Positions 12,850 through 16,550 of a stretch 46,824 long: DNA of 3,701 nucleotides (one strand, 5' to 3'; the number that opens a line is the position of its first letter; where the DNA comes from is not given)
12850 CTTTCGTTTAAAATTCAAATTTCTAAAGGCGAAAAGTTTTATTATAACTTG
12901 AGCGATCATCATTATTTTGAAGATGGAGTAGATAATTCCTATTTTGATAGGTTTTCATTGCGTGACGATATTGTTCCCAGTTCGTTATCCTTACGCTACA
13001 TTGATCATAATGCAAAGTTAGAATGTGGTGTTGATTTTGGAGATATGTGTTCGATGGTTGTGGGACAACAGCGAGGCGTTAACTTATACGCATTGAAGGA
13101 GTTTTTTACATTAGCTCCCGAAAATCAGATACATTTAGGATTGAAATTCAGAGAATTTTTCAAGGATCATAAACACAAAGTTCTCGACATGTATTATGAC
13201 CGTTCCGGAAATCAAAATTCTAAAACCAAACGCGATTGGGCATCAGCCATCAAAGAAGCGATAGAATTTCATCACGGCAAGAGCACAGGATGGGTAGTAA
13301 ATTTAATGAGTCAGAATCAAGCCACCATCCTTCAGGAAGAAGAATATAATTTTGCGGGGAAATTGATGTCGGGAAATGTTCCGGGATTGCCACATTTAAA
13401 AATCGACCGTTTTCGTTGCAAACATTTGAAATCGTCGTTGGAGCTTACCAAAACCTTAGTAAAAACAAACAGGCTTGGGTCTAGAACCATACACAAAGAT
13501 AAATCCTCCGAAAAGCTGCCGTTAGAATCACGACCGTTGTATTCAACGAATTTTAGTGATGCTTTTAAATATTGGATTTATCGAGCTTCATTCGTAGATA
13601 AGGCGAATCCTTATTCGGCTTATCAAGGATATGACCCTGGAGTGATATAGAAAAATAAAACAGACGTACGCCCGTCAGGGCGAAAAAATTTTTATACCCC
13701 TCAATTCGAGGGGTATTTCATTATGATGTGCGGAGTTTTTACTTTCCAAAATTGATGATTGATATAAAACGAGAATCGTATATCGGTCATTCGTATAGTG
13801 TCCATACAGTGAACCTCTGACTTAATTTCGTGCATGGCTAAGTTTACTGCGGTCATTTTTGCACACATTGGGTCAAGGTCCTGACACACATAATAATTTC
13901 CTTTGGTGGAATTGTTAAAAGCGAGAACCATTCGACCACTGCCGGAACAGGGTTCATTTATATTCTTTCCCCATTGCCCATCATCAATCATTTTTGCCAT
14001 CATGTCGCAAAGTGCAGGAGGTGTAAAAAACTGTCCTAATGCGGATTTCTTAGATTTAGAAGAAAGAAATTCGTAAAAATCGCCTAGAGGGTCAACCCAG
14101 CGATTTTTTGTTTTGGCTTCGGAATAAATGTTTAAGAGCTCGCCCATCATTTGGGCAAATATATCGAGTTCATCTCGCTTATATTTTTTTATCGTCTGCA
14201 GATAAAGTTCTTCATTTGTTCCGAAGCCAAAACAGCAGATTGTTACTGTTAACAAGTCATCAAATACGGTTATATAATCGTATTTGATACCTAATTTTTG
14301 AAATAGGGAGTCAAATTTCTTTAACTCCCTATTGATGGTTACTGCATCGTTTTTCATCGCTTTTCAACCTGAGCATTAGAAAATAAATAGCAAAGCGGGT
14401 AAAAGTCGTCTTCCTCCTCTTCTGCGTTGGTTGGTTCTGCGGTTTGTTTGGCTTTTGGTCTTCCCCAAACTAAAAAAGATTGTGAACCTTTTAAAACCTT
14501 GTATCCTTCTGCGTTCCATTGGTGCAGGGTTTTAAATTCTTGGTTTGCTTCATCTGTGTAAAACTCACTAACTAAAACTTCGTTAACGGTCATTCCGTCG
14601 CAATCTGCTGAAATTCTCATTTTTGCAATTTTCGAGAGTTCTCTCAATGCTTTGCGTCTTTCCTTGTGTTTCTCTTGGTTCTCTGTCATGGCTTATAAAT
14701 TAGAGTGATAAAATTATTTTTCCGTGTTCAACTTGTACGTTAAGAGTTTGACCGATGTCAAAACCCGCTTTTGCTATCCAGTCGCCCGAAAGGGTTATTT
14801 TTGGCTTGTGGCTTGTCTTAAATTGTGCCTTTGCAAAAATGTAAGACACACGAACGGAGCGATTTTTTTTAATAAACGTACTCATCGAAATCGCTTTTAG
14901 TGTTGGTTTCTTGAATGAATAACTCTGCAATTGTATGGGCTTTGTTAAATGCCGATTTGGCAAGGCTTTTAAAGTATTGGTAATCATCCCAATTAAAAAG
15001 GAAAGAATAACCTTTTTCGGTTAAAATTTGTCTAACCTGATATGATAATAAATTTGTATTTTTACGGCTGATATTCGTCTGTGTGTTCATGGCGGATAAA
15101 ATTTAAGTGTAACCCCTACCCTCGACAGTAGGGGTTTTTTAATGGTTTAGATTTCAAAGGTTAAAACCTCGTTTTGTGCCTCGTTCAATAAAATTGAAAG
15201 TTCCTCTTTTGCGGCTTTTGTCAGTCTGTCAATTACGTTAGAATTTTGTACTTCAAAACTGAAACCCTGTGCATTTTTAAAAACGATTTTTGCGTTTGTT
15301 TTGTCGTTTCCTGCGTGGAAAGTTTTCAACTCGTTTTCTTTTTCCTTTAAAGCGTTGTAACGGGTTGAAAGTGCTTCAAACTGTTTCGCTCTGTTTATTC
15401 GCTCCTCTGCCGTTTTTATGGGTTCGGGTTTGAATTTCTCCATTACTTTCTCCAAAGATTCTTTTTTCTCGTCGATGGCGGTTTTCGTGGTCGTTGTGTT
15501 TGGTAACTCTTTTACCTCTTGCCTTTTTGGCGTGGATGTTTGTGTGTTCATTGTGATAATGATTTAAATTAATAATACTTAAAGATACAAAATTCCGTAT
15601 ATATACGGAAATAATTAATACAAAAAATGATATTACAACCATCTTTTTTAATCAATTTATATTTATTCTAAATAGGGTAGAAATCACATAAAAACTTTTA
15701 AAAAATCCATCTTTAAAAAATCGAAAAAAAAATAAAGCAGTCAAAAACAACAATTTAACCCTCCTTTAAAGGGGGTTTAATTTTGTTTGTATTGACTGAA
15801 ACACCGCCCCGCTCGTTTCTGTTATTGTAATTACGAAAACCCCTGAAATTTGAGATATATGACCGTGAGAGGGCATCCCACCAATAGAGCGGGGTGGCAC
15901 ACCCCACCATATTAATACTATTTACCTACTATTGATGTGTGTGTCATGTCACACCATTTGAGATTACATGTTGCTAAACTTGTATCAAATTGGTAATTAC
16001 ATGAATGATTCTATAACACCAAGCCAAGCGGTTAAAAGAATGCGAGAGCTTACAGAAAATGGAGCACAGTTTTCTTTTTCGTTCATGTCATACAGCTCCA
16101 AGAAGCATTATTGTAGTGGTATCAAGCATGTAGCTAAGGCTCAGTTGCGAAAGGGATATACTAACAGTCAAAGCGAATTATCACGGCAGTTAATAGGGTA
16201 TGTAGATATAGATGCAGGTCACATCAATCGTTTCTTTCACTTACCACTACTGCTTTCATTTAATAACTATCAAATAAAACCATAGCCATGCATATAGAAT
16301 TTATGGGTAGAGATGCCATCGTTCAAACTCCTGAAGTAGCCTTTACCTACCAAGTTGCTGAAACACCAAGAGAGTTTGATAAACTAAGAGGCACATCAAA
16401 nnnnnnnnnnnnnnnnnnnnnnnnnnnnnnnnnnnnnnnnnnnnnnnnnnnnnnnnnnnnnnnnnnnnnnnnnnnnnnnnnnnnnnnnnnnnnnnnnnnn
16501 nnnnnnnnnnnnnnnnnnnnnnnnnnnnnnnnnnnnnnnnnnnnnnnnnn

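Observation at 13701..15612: Counter-oriented five-gene island between TerL and the portal block: candidate anti-restriction/toxin module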

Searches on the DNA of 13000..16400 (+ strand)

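Call 5: search_dna_similar(query=window:13000-16400:+, collection=phages, mode=distant, max_rows=30)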
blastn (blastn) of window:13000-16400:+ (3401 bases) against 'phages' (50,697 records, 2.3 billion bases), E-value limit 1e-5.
Records with a match: 13; places in all: 13; records where one place covers at least 80% of the query: 2.
Best place of each record, by identity: 60-80% 13.
By first word of the organism name: Flavobacterium 13.
By host as written in the record: Flavobacterium sp. LMO6 2; Flavobacterium psychrophilum strain MH1 2; Flavobacterium psychrophilum A2 2; Flavobacterium psychrophilum T23 2; Flavobacterium psychrophilum MH1 2; Flavobacterium psychrophilum FPS-D10 1; Flavobacterium psychrophilum 990512-1/1B 1; Flavobacterium psychrophilum strain FPS-D14 1.
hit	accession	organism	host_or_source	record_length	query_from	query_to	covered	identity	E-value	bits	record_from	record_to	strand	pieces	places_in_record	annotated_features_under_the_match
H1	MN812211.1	Flavobacterium phage vB_FspS_laban6-1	Flavobacterium sp. LMO6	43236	14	3057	88%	70.1%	0e+0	1257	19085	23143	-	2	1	hypothetical protein (x7) | DNA methyltransferase | type I addiction module toxin SymE family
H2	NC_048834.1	Flavobacterium phage vB_FspS_laban6-1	Flavobacterium sp. LMO6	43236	14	3057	88%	70.1%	0e+0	1257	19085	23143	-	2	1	hypothetical protein (x6) | N-6 DNA methylase | ssDNA-binding domain-containing protein | SymE family type I addiction module toxin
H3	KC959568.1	Flavobacterium phage 6H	Flavobacterium psychrophilum strain MH1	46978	1753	2444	20%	67.7%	4e-50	207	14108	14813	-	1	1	hypothetical protein (x3)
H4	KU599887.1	Flavobacterium phage 2A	Flavobacterium psychrophilum A2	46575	1753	2444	20%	67.7%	4e-50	207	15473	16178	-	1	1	hypothetical protein (x3)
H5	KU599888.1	Flavobacterium phage 23T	Flavobacterium psychrophilum T23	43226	1753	2444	20%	67.7%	4e-50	207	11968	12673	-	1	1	hypothetical protein (x3)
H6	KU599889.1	Flavobacterium phage 1H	Flavobacterium psychrophilum MH1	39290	1753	2444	20%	67.7%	4e-50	207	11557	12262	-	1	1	hypothetical protein (x3)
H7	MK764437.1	Flavobacterium phage FPSV-D15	Flavobacterium psychrophilum FPS-D10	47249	1753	2444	20%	67.7%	4e-50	207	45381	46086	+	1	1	hypothetical protein (x2) | SymE family type I addiction module toxin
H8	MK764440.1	Flavobacterium phage FPSV-F7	Flavobacterium psychrophilum 990512-1/1B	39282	1753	2444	20%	67.7%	4e-50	207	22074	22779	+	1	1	hypothetical protein (x2) | SymE family type I addiction module toxin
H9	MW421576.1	Flavobacterium phage FPSV-D17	Flavobacterium psychrophilum strain ...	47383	1753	2444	20%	67.7%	4e-50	207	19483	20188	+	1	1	record has no annotation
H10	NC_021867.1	Flavobacterium phage 6H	Flavobacterium psychrophilum strain MH1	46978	1753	2444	20%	67.7%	4e-50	207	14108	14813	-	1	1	hypothetical protein (x2) | SymE family type I addiction module toxin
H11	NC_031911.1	Flavobacterium phage 1H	Flavobacterium psychrophilum MH1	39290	1753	2444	20%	67.7%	4e-50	207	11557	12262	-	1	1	hypothetical protein (x2) | SymE family type I addiction module toxin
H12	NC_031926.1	Flavobacterium phage 2A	Flavobacterium psychrophilum A2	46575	1753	2444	20%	67.7%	4e-50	207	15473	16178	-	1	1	hypothetical protein (x2) | SymE family type I addiction module toxin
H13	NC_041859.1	Flavobacterium phage 23T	Flavobacterium psychrophilum T23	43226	1753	2444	20%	67.7%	4e-50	207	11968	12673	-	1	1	hypothetical protein (x2) | SymE family type I addiction module toxin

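Call 7: get_annotated_region(hit=H2, flank=4000)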
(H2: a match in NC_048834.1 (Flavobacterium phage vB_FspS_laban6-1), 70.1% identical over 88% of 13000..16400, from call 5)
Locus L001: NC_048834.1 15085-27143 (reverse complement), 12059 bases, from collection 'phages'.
description: Flavobacterium phage vB_FspS_laban6-1, complete genome.
organism: Flavobacterium phage vB_FspS_laban6-1 (NCBI taxid 2686250)
taxonomy: Viruses; Duplodnaviria; Heunggongvirae; Uroviricota; Caudoviricetes; Duneviridae; Labanvirus; Labanvirus laban
host: Flavobacterium sp. LMO6; source: -; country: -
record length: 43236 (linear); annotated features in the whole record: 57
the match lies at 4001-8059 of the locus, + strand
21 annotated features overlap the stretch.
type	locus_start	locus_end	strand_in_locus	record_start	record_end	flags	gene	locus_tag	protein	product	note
CDS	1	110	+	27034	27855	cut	-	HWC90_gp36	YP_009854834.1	hypothetical protein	annotation based on sequence similarity to NCBI SFU48948.1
CDS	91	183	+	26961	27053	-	-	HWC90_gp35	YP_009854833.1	hypothetical protein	-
CDS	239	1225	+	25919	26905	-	-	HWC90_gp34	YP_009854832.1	hypothetical protein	annotation based on sequence similarity to NCBI WP_093024706.1 and Pfam PF15511.5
CDS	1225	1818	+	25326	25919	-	-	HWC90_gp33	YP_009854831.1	hypothetical protein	annotation based on sequence similarity to NCBI OIQ22037.1 and Pfam PF13091.5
CDS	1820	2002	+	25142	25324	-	-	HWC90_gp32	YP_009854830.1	hypothetical protein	-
CDS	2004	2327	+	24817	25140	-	-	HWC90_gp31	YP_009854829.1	hypothetical protein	annotation based on sequence similarity to NCBI OYX86801.1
CDS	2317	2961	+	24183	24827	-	-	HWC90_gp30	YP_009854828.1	hypothetical protein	annotation based on sequence similarity to NCBI OYX86802.1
CDS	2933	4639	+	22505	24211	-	-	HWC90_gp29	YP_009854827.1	hypothetical protein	annotation based on sequence similarity to NCBI OYX86803.1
CDS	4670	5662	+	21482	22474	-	-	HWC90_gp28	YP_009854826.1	hypothetical protein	annotation based on sequence similarity to NCBI WP_120710559.1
CDS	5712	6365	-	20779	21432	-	-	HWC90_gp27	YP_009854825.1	N-6 DNA methylase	annotation based on sequence similarity to NCBI WP_143106383.1 and Pfam PF02384.15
CDS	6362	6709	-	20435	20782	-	-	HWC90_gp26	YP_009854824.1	ssDNA-binding domain-containing protein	annotation based on sequence similarity to NCBI OJX55553.1 and Pfam PF08401.10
CDS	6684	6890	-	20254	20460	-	-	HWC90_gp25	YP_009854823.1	SymE family type I addiction module toxin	annotation based on sequence similarity to NCBI WP_094162299.1 and Pfam PF08845.9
CDS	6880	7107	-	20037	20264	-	-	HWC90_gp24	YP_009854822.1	hypothetical protein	annotation based on sequence similarity to NCBI WP_011962946.1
CDS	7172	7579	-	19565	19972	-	-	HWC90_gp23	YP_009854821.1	hypothetical protein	annotation based on sequence similarity to NCBI WP_026730208.1 and Pfam PF13130.5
CDS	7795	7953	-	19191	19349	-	-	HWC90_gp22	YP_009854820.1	hypothetical protein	-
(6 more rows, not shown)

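Call 8: get_annotated_region(hit=H10, flank=5000)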
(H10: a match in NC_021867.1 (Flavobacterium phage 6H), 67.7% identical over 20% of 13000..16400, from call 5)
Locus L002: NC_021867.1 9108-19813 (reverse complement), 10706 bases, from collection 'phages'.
description: Flavobacterium phage 6H, complete genome.
organism: Flavobacterium phage 6H (NCBI taxid 1325731)
taxonomy: Viruses; Duplodnaviria; Heunggongvirae; Uroviricota; Caudoviricetes; Duneviridae; Unahavirus; Unahavirus uv6H
host: Flavobacterium psychrophilum strain MH1; source: -; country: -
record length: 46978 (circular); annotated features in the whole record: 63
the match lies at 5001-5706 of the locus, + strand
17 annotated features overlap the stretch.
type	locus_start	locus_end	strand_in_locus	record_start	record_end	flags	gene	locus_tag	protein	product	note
CDS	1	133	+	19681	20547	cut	-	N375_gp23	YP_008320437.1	hypothetical protein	-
CDS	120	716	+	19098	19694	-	-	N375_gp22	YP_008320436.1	hypothetical protein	-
CDS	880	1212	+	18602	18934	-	-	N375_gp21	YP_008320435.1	hypothetical protein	-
CDS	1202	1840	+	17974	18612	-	-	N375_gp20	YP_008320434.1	hypothetical protein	-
CDS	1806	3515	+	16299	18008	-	-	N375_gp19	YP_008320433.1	hypothetical protein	-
CDS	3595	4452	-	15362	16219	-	-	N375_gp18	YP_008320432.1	DUF932 domain-containing protein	-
CDS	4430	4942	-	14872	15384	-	-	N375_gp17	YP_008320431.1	hypothetical protein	-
CDS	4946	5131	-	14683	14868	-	-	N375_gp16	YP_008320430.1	SymE family type I addiction module toxin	-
CDS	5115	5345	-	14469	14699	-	-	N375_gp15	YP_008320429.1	hypothetical protein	-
CDS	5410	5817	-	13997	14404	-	-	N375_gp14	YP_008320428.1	hypothetical protein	-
CDS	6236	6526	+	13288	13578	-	-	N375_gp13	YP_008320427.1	hypothetical protein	-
CDS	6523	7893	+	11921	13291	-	-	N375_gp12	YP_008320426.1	hypothetical protein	-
CDS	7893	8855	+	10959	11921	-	-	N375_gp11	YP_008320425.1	hypothetical protein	-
CDS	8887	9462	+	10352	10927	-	-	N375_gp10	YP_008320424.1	hypothetical protein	-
CDS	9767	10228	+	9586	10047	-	-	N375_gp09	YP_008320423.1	hypothetical protein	-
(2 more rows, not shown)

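Call 35: search_rna_families(source=window, start=13500, end=16300, threshold=evalue, max_evalue=1)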
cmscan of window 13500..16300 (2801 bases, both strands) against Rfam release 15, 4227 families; matches with E-value up to 1: 1.
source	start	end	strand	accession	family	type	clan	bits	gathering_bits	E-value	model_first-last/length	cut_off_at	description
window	14257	14315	+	RF02948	cow-rumen-4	Gene; sRNA;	-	26.3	48.5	0.2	1-64/64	no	cow-rumen-4 RNA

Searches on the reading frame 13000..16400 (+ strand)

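Call 26: search_protein_families(library=pfam, proteins=[L002:4430-4942:-, L001:7172-7579:-], max_evalue=0.1)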
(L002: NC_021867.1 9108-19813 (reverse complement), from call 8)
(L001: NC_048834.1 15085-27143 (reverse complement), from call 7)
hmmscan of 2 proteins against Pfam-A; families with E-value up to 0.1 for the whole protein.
L002:4430-4942:- (170 aa): 1 family
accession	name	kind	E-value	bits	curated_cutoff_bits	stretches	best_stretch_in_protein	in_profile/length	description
PF06067.16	DUF932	-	8.9e-12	45.7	23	1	50-163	4-112/227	Domain of unknown function (DUF932)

L001:7172-7579:- (135 aa): 1 family
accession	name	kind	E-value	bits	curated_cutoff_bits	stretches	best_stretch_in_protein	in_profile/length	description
PF13130.11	DUF3952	-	0.051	14.2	25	1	45-119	17-89/101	Domain of unknown function (DUF3952)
